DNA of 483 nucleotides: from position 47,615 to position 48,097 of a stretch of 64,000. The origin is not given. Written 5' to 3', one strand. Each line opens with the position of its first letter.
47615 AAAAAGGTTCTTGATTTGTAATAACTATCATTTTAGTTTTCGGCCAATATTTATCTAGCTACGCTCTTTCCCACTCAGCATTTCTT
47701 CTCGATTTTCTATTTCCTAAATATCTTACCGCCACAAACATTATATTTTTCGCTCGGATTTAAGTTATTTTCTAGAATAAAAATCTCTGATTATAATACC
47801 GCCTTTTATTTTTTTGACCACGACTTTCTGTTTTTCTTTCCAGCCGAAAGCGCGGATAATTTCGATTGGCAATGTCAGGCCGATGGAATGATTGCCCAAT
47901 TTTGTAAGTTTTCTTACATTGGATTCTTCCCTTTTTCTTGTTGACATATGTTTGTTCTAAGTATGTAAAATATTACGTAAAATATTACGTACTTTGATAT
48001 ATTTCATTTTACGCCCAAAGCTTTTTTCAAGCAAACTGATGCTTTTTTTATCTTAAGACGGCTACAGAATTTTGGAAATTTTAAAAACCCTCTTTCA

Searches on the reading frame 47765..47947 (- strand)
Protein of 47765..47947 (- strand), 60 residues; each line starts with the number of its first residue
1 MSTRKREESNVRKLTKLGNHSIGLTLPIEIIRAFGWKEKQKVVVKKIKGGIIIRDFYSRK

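Call 16: find_homologous_proteins(query=window:47768-47947:-)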
Query seq(60 aa) (60 aa): 226 proteins with E <= 0.001 among 226 candidates; the best 120 are listed.
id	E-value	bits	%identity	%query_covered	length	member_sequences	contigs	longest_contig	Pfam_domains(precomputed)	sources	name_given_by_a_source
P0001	6.9e-31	121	100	100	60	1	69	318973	PF04014.24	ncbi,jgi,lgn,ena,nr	ncbi:MAG TPA: hypothetical protein PLF30_00280 [Candidatus Moranbacteria bacterium]|jgi:bifunctional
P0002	4.5e-19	85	69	98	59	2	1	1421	PF04014.24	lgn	-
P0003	7.1e-19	84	66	98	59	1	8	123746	-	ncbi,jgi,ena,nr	ncbi:MAG TPA: hypothetical protein PLB52_00370 [Candidatus Moranbacteria bacterium]|nr:hypothetical 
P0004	9.8e-19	83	68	100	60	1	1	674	PF04014.24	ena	-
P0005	1.8e-18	83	71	93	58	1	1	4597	PF04014.24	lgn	-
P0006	1.8e-18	83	71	93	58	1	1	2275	PF04014.24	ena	-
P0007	1.8e-18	83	73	93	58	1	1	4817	-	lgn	-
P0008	2.2e-18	82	70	93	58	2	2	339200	-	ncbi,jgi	ncbi:MAG: hypothetical protein WC858_01555 [Parcubacteria group bacterium]|jgi:hypothetical protein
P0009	2.9e-18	82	70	93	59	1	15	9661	PF04014.24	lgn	-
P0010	9.1e-18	80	64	93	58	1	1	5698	PF04014.24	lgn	-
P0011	1.1e-17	80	63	98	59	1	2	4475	PF04014.24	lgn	-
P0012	1.3e-17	80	68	93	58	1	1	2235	PF04014.24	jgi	jgi:hypothetical protein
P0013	1.3e-17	80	66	93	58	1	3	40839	-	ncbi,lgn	-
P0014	1.6e-17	80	86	82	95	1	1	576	-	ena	-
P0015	2.2e-17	79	68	98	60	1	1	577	-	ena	-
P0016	2.6e-17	79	64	98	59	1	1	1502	PF04014.24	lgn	-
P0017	2.6e-17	79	66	93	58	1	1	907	PF04014.24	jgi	jgi:antitoxin component of MazEF toxin-antitoxin module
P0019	4.7e-17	78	68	83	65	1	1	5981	PF04014.24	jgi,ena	-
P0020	4.8e-17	78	67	90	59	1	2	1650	PF04014.24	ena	-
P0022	5.5e-17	78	64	93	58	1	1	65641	PF04014.24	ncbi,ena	-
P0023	5.5e-17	78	70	93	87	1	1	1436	PF04014.24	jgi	jgi:hypothetical protein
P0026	7.1e-17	78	64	93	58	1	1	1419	PF04014.24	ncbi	-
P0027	7.2e-17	78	67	90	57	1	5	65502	PF04014.24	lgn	-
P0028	7.5e-17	78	66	93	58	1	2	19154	PF04014.24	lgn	-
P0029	8.2e-17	77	66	88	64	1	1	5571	PF04014.24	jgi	jgi:hypothetical protein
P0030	9.1e-17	77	66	93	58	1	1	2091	PF04014.24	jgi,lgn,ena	-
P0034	1.1e-16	77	63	93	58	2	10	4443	PF04014.24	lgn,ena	-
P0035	1.3e-16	77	64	93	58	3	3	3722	PF04014.24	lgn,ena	-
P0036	1.4e-16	77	65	100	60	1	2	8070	PF04014.24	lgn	-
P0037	1.5e-16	77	65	93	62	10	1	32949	PF04014.24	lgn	-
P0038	1.5e-16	77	61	93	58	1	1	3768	PF04014.24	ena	-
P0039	1.6e-16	77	59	93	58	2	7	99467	PF04014.24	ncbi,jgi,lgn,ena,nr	ncbi:MAG: hypothetical protein UW95_C0004G0029 [Parcubacteria group bacterium GW2011_GWC1_45_14]|nr:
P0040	1.7e-16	76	69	87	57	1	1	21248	PF04014.24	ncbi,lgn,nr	ncbi:MAG: AbrB/MazE/SpoVT family DNA-binding domain-containing protein [Candidatus Moranbacteria bac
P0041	1.9e-16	76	72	83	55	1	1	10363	PF04014.24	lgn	-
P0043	2.1e-16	76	61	93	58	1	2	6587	PF04014.24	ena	-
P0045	2.2e-16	76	68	93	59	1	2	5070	PF04014.24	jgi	-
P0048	2.3e-16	76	63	93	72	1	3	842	PF04014.24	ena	-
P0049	2.5e-16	76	59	93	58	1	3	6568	PF04014.24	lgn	-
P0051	2.7e-16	76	68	93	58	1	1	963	PF04014.24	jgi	jgi:hypothetical protein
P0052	2.7e-16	76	66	93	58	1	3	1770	PF04014.24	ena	-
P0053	3.3e-16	76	66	93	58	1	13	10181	PF04014.24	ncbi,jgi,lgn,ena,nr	ncbi:MAG: hypothetical protein US25_C0083G0005 [Candidatus Moranbacteria bacterium GW2011_GWE1_36_7]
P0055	4.0e-16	75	63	90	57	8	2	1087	PF04014.24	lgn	-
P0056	4.2e-16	75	59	98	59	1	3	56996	PF04014.24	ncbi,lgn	-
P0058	4.7e-16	75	63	93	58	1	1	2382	PF04014.24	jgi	-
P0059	5.0e-16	75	66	88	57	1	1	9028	PF04014.24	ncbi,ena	-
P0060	5.3e-16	75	65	90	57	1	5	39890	PF04014.24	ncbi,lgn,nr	ncbi:MAG: AbrB/MazE/SpoVT family DNA-binding domain-containing protein [Candidatus Moraniibacteriota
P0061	5.6e-16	75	63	90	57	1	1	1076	PF04014.24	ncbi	-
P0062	5.7e-16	75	63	93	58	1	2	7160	PF04014.24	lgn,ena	-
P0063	6.0e-16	75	70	83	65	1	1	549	PF04014.24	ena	-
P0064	6.1e-16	75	71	82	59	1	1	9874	PF04014.24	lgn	-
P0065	6.1e-16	75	70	83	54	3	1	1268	PF04014.24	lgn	-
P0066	6.9e-16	75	63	93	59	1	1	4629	PF04014.24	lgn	-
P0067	8.1e-16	74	65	90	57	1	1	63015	PF04014.24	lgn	-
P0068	8.2e-16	74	61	95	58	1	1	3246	PF04014.24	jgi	jgi:bifunctional DNA-binding transcriptional regulator/antitoxin component of YhaV-PrlF toxin-antito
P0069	8.2e-16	74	63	90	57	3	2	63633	PF04014.24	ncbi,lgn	-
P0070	8.8e-16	74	63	93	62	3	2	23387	PF04014.24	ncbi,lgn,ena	-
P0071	9.6e-16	74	71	68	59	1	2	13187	PF04014.24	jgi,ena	jgi:hypothetical protein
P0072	9.9e-16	74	63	90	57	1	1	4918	PF04014.24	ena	-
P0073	1.1e-15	74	66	88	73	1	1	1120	PF04014.24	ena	-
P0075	1.1e-15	74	70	93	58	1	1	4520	PF04014.24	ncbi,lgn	-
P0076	1.1e-15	74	63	93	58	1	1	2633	PF04014.24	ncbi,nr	ncbi:AbrB/MazE/SpoVT family DNA-binding domain-containing protein [Patescibacteria group bacterium]|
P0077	1.3e-15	74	61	93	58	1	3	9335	PF04014.24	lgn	-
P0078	1.4e-15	74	69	82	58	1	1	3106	PF04014.24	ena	-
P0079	1.6e-15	73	65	90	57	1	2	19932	PF04014.24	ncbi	-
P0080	1.6e-15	73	63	98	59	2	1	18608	PF04014.24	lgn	-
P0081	1.6e-15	73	66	88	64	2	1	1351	PF04014.24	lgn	-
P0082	1.7e-15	73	69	82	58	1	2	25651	PF04014.24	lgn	-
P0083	1.7e-15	73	69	82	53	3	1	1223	PF04014.24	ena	-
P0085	2.1e-15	73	70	93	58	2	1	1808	PF04014.24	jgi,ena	-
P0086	2.2e-15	73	60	88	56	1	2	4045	PF04014.24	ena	-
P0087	2.5e-15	73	74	77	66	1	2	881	PF04014.24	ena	-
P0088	3.0e-15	73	59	98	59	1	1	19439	PF04014.24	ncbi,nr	ncbi:MAG TPA: hypothetical protein DEO26_04010 [Candidatus Veblenbacteria bacterium]|nr:hypothetical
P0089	3.1e-15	73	71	82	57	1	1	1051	PF04014.24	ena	-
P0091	4.2e-15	72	67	82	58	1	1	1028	PF04014.24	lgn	-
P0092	4.3e-15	72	65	67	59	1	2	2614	PF04014.24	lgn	-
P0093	4.3e-15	72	61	93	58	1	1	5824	PF04014.24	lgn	-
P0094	4.4e-15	72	63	93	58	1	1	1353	PF04014.24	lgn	-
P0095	5.0e-15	72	61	93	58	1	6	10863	PF04014.24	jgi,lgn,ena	-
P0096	5.2e-15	72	59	93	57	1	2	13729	PF04014.24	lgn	-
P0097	5.3e-15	72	63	93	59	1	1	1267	PF04014.24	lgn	-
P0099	6.0e-15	72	67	100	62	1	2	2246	PF04014.24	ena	-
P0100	6.3e-15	72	64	83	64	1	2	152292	PF04014.24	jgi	jgi:bifunctional DNA-binding transcriptional regulator/antitoxin component of YhaV-PrlF toxin-antito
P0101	6.6e-15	71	62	88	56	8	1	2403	PF04014.24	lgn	-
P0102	8.2e-15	71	65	82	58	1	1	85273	PF04014.24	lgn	-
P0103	1.2e-14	71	59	93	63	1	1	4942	PF04014.24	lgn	-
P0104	1.3e-14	71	70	77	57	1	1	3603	PF04014.24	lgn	-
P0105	1.6e-14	70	60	93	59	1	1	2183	PF04014.24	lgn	-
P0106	1.8e-14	70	72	78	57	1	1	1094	PF04014.24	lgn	-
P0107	1.9e-14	70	66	83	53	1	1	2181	PF04014.24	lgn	-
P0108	2.0e-14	70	65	82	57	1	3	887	PF04014.24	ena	-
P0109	2.0e-14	70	62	88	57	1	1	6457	PF04014.24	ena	-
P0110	2.0e-14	70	61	93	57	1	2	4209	PF04014.24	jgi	-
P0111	2.3e-14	70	57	93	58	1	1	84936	PF04014.24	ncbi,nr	ncbi:MAG: AbrB/MazE/SpoVT family DNA-binding domain-containing protein [Candidatus Moranbacteria bac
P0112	2.5e-14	70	59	93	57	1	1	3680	PF04014.24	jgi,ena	-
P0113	2.6e-14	70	68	93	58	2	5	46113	PF04014.24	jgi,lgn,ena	jgi:antitoxin component of MazEF toxin-antitoxin module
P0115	3.1e-14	69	63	93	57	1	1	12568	PF04014.24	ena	-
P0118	5.0e-14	69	57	93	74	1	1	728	PF04014.24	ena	-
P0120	5.6e-14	69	62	93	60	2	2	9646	PF04014.24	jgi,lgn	-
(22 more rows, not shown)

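Call 18: find_encoding_contigs(protein=P0001, flank=10000, max_places=4)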
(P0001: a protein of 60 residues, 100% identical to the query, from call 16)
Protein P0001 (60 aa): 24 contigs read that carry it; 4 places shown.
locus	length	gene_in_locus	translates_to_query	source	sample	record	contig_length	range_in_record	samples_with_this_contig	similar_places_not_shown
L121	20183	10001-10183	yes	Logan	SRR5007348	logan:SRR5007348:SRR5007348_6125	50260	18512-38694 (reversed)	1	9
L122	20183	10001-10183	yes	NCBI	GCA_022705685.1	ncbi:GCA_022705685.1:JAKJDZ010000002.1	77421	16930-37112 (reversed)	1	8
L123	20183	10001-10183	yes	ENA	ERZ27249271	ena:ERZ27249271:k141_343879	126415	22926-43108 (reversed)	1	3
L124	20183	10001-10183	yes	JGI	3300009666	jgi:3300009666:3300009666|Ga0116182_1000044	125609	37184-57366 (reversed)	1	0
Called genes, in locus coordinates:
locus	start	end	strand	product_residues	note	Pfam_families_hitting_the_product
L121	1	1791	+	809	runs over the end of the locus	PF00158:Sigma54_activat (faint), PF13191:AAA_16 (faint), PF20720:nSTAND3 (faint), PF00004:AAA, PF07724:AAA_2, PF07728:AAA_5, PF10431:ClpB_D2-small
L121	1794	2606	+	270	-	-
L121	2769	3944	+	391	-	PF00534:Glycos_transf_1, PF13692:Glyco_trans_1_4, PF13524:Glyco_trans_1_2 (weak)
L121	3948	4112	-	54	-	-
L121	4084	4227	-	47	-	-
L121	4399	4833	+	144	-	PF02381:MraZ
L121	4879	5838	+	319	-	PF01728:FtsJ (faint), PF01795:Methyltransf_5, PF13847:Methyltransf_31 (faint)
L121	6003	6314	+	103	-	-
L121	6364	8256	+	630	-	PF03717:PBP_dimer, PF00905:Transpeptidase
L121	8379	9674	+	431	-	PF08245:Mur_ligase_M, PF02875:Mur_ligase_C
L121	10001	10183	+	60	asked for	PF04014:MazE_antitoxin (weak)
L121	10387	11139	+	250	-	PF12705:PDDEXK_1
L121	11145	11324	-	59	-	-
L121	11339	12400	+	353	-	PF00348:polyprenyl_synt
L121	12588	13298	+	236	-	PF01255:Prenyltransf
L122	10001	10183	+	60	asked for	PF04014:MazE_antitoxin (weak)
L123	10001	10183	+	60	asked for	PF04014:MazE_antitoxin (weak)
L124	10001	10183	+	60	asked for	PF04014:MazE_antitoxin (weak)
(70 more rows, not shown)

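Call 19: find_encoding_contigs(protein=P0003, flank=10000, max_places=3)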
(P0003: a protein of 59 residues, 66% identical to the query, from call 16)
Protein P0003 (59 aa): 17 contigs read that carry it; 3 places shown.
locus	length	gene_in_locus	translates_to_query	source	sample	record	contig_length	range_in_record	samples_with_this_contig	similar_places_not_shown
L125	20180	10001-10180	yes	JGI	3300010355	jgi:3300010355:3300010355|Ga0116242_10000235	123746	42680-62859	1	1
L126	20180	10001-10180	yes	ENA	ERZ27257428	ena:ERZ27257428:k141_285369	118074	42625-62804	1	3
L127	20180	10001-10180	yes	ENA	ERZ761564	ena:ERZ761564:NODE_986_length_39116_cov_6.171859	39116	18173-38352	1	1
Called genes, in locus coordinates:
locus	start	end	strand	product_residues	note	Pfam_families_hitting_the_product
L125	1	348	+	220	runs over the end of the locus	PF13482:RNase_H_2 (weak), PF10108:DNA_pol_B_exo2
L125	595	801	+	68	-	PF04070:DUF378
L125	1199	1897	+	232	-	PF02163:Peptidase_M50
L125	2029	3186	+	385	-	-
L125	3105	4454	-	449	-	-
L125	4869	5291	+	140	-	PF00164:Ribosom_S12_S23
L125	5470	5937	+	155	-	PF00177:Ribosomal_S7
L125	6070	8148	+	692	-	PF00009:GTP_EFTU, PF03144:GTP_EFTU_D2, PF22042:EF-G_D2, PF14492:EFG_III, PF16658:RF3_C, PF03764:EFG_IV, PF00679:EFG_C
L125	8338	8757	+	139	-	-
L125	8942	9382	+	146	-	-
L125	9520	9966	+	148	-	PF13302:Acetyltransf_3, PF00583:Acetyltransf_1, PF13420:Acetyltransf_4 (weak)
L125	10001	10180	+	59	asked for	-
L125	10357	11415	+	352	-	PF02661:Fic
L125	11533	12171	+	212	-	PF12686:DUF3800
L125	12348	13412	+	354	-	PF13651:EcoRI_methylase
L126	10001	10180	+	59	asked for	-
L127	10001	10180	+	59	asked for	-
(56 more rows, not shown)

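Call 20: find_encoding_contigs(protein=P0008, flank=10000, max_places=3)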
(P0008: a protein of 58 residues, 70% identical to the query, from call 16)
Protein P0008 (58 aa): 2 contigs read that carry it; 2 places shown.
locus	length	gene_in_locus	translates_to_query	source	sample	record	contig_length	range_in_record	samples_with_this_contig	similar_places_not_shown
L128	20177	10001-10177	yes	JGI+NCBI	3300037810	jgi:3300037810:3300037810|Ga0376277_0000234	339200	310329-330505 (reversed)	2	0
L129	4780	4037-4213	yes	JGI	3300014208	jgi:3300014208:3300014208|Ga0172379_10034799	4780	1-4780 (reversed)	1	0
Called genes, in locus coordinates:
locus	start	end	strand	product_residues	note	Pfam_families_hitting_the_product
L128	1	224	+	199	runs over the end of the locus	-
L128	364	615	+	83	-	-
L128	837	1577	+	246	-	PF00149:Metallophos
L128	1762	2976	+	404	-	PF00579:tRNA-synt_1b, PF22421:SYY_C-terminal, PF01479:S4 (weak)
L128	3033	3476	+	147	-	PF01029:NusB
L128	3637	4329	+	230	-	PF22935:RM44_endonuclase, PF14622:Ribonucleas_3_3, PF00636:Ribonuclease_3, PF00035:dsrm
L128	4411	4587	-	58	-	-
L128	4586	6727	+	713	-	PF02463:SMC_N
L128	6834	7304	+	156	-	PF00886:Ribosomal_S16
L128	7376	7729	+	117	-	PF13083:KH_KhpA-B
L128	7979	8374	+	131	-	-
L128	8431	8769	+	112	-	-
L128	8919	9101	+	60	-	-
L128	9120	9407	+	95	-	-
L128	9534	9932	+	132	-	PF03073:TspO_MBR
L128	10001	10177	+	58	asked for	-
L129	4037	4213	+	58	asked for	-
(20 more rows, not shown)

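Call 28: find_related_loci(query=A1, collection=metagenome_contigs, flank=10000)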
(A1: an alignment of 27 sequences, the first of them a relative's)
Query A1 (60 aa) in metagenome_contigs; peptide patterns used: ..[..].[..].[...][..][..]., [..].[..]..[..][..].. (x = any residue, [..] = any of these).
597 stretches matched a pattern (row limit reached: there are more); 488 encode a relative of the query (tblastn E <= 1e-3); the best 80 are kept; 80 distinct loci.
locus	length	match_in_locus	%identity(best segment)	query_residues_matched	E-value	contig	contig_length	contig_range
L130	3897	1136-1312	66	1-59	7e-24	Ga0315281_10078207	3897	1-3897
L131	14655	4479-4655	66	1-59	2e-23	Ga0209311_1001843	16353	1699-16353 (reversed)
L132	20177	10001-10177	66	1-59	2e-23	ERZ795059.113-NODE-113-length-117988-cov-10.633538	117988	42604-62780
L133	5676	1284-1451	66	1-56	6e-23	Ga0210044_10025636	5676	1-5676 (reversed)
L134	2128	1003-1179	63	1-59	3e-22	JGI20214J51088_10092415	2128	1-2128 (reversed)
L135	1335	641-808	64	1-56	3e-22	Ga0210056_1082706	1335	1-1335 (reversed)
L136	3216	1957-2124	64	1-56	3e-22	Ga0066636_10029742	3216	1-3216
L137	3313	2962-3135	67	1-58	4e-22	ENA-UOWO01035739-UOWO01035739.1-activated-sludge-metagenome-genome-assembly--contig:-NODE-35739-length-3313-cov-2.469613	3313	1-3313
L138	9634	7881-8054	60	1-58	1e-21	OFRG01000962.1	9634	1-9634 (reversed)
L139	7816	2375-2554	60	1-60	2e-21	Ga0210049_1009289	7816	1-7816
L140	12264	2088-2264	61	1-59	3e-21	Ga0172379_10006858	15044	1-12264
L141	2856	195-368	64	1-58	3e-21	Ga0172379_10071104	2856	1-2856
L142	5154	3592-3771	57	1-60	4e-21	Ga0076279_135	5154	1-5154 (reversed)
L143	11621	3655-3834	57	1-60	4e-21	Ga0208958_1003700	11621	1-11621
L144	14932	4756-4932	63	1-59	3e-21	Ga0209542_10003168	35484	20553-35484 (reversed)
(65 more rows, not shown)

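Call 43: search_solved_structures(query=A1, max_evalue=1, show_alignments=2)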
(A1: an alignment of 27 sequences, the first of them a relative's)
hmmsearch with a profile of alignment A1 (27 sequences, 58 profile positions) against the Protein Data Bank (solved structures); distinct sequences matched with E-value up to 1: 5.
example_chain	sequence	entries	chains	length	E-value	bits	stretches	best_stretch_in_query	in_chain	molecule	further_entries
4es8_A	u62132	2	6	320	0.045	17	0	15-55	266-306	Epf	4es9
1z0r_A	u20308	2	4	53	0.64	13.3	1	11-57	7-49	Transition state regulatory protein abrB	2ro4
2k1n_A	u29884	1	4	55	0.7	13.2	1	11-57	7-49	AbrB family transcriptional regulator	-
1yfb_A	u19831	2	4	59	0.72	13.1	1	11-57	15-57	Transition state regulatory protein abrB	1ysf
1lwh_A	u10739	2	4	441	0.74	13.1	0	30-56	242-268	4-alpha-glucanotransferase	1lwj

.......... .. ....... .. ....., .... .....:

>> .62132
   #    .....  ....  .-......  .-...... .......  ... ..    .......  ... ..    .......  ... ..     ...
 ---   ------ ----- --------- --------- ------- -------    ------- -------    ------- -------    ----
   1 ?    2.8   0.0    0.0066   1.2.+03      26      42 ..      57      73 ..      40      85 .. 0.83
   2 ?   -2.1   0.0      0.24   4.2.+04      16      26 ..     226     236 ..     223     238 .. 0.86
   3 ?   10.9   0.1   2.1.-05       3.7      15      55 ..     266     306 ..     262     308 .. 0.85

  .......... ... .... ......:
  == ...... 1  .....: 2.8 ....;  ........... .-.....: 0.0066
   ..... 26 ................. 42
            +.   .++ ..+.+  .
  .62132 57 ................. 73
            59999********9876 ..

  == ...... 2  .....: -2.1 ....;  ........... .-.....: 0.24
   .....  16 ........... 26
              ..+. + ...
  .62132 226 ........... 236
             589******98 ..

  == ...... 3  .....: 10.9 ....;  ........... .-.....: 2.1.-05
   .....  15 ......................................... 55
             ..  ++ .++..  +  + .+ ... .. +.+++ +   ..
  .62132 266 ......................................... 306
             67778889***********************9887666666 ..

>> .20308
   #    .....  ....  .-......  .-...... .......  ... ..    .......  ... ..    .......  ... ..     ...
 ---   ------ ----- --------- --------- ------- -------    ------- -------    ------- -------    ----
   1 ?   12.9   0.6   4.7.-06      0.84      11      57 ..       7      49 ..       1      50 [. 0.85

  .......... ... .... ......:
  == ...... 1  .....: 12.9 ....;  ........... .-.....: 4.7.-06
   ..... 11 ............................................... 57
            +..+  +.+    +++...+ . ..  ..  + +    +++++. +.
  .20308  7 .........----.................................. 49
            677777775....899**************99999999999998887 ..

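Call 44: search_protein_families(library=ncbifam, proteins=[window:47765-47947:-], max_evalue=0.01)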
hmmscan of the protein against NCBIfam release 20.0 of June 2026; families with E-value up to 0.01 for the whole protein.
window:47765-47947:- (60 aa): 1 family
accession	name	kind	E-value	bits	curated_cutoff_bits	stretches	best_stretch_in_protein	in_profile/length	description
TIGR02609.1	doc_partner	hypoth_equivalog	0.0014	19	55.9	1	12-55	1-43/74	putative addiction module antidote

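Call 54: predict_structure(alignment_id=A3)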
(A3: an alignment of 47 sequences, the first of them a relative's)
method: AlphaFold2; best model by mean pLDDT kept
length: 60 residues; sequences in the alignment: 47
mean_pLDDT: 72.7   pTM: 0.47
mean pLDDT of the five models: 72.7, 70.4, 69.1, 68.7, 66.2
residues with pLDDT >= 90: 0; 70-90: 41; 50-70: 12; < 50: 7
segments of 3 or more residues with pLDDT < 50: 1-3, 5-8
pLDDT, mean of each block of 10 residues (from residue 1): 48 67 78 83 83 78
secondary structure, 60 per line:
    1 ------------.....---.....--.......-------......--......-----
elements in order: E13-17 E21-25 H28-34 E42-47 E50-55

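Call 57: fold_search(model_id=the predicted structure, library=pdb)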
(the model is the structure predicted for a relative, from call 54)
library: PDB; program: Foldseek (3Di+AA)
matches with E <= 10: 44; with E <= 0.001: 0
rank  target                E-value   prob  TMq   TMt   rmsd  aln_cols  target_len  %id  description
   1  2mrn_MODEL_1_A        1.2e-01  0.96  0.51  0.47   3.3        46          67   20  Structure of truncated EcMazE (released 2015-02-04)
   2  1mvf_D                2.1e-01  0.93  0.50  0.64   3.2        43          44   19  MazE addiction antidote (released 2003-06-10)
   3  1ub4_C                2.5e-01  0.93  0.55  0.46   3.4        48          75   19  crystal structure of MazEF complex (released 2003-05-20)
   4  2k1n_MODEL_1_A        2.5e-01  0.69  0.44  0.47   4.7        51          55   27  DNA bound structure of the N-terminal domain of AbrB (released 2008-11-11)
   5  1yfb_A                3.1e-01  0.87  0.56  0.63   3.3        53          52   26  The solution structure of the N-domain of the transcription factor abrB (released 2005-04-12)
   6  2mru_MODEL_1_A        4.0e-01  0.82  0.48  0.56   3.0        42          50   21  Structure of truncated EcMazE-DNA complex (released 2015-02-04)
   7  2w1t_A                7.7e-01  0.66  0.55  0.22   3.0        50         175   22  Crystal Structure of B. subtilis SpoVT (released 2008-11-18)
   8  2w1t_B                1.1e+00  0.54  0.52  0.21   3.1        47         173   23  Crystal Structure of B. subtilis SpoVT (released 2008-11-18)
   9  9a4b_A                1.2e+00  0.63  0.59  0.40   3.1        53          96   26  Integrative model of ABRB-ATPE by crosslinking MS and deep learning (released 2024-09-18)
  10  3zvk_H                1.4e+00  0.23  0.40  0.42   3.4        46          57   24  Crystal structure of VapBC2 from Rickettsia felis bound to a DNA fragment from their promoter (released 2011-12-14)
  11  7xi6_A                1.6e+00  0.11  0.32  0.33   5.1        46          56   20  Crystal structure of C56 from pSSVi (released 2023-04-19)
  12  3zvk_E                1.9e+00  0.23  0.40  0.42   3.4        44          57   27  Crystal structure of VapBC2 from Rickettsia felis bound to a DNA fragment from their promoter (released 2011-12-14)
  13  3zvk_G                1.9e+00  0.23  0.41  0.34   3.4        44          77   27  Crystal structure of VapBC2 from Rickettsia felis bound to a DNA fragment from their promoter (released 2011-12-14)
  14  5itm_A                2.1e+00  0.21  0.43  0.53   4.4        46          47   24  The structure of truncated histone-like protein (released 2017-01-25)
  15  3zvk_F                2.1e+00  0.20  0.39  0.32   3.5        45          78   22  Crystal structure of VapBC2 from Rickettsia felis bound to a DNA fragment from their promoter (released 2011-12-14)
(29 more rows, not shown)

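Call 68: search_protein_representatives(alignment_id=A3)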
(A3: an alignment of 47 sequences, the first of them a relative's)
Query: 47 sequences, 58 profile positions. Proteins with E-value up to 0.001 (for the whole library): 447; up to 1e-10: 147; up to 1e-30: 0. The best 150 are listed.
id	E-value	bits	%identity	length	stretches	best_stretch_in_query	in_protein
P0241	8.8e-28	112.0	-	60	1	1-58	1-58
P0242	2.8e-26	107.2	-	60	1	1-58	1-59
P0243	6.8e-26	106.0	-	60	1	1-58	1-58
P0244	4.1e-25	103.5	-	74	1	2-58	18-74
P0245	5.8e-24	99.8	-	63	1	1-58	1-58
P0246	3.5e-22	94.1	-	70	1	3-57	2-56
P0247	2.0e-21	91.7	-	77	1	3-58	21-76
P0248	2.5e-21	91.4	-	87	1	1-57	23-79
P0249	6.1e-21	90.1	-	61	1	1-58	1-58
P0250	2.5e-20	88.2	-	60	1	1-58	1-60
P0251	3.9e-20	87.5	-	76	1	1-58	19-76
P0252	4.4e-20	87.4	-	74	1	1-50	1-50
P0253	7.2e-20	86.7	-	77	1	1-58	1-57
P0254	7.6e-20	86.6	-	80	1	1-58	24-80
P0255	3.4e-19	84.6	-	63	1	1-57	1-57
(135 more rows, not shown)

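Call 69: find_related_loci(query=A1, collection=viral_contigs, flank=6000)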
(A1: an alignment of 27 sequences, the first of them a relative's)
Query A1 (60 aa) in viral_contigs; peptide patterns used: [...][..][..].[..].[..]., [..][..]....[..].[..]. (x = any residue, [..] = any of these).
45 stretches matched a pattern, but none encodes a relative of the query by tblastn (E <= 1e-3).

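Call 86: find_encoding_contigs(protein=P0007, flank=5000, max_places=2)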
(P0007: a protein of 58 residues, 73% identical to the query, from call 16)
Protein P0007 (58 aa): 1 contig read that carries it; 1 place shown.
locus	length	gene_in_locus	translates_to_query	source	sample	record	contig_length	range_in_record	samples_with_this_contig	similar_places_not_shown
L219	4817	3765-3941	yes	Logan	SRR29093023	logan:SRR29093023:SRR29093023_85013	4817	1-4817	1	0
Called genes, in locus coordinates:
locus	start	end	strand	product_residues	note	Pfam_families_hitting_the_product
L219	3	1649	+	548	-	?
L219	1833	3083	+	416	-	PF08245:Mur_ligase_M, PF02875:Mur_ligase_C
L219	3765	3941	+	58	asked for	-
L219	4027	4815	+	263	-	?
